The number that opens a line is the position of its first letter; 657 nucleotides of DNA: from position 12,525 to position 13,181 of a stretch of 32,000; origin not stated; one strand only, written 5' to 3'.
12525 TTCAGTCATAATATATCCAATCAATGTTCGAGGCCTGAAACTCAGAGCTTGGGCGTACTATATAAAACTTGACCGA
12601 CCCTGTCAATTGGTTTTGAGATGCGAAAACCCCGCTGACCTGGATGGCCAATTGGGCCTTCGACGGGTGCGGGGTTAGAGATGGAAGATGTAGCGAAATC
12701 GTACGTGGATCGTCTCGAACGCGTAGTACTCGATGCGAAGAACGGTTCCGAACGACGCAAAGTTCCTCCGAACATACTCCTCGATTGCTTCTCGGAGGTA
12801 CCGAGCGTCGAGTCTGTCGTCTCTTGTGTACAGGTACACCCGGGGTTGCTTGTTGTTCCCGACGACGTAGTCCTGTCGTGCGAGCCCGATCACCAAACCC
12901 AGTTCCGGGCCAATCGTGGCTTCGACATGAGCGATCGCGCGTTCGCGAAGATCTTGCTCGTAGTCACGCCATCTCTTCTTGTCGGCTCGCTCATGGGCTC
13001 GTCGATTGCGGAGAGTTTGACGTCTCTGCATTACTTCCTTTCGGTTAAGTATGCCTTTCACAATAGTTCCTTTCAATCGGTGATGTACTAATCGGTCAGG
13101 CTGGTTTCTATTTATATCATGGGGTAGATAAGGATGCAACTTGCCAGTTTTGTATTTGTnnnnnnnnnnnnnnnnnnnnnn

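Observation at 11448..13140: Three opposite-strand, self-contained gene cassettes wedged between tuf and rpsJ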

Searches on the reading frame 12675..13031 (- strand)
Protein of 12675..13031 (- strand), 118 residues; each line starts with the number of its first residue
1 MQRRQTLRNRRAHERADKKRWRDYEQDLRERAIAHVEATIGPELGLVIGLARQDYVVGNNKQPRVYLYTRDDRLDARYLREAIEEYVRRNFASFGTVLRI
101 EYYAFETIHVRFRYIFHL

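Call 4: search_protein_families(library=pfam, proteins=[window:12675-13031:-], max_evalue=1)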
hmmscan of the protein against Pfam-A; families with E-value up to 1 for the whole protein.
window:12675-13031:- (118 aa): 0 families

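Call 5: search_protein_families(library=phrogs, proteins=[window:12675-13031:-], max_evalue=1)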
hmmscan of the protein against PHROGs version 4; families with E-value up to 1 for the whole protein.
window:12675-13031:- (118 aa): 0 families

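Call 13: find_homologous_proteins(query=window:12675-13031:-)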
Query window:12675-13031:- (118 aa): 1 proteins with E <= 0.001 among 5 candidates.
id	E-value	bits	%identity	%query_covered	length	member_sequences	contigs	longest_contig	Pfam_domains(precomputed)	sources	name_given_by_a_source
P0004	5.5e-71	254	100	100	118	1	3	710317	-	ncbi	ncbi:MAG: hypothetical protein WAV04_03960 [Candidatus Microsaccharimonas sp.]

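Call 38: search_protein_families(library=padloc, max_evalue=0.1, proteins=[window:12675-13031:-])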
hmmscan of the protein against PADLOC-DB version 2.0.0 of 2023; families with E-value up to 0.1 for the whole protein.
window:12675-13031:- (118 aa): 0 families

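Call 64: search_solved_structures(query=window:12675-13031:-, max_evalue=1)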
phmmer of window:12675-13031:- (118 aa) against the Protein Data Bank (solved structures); distinct sequences matched with E-value up to 1: 0.

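Call 65: search_protein_families(library=ncbifam, max_evalue=1, proteins=[window:12675-13031:-])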
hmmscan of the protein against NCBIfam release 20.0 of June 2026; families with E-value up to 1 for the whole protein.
window:12675-13031:- (118 aa): 0 families
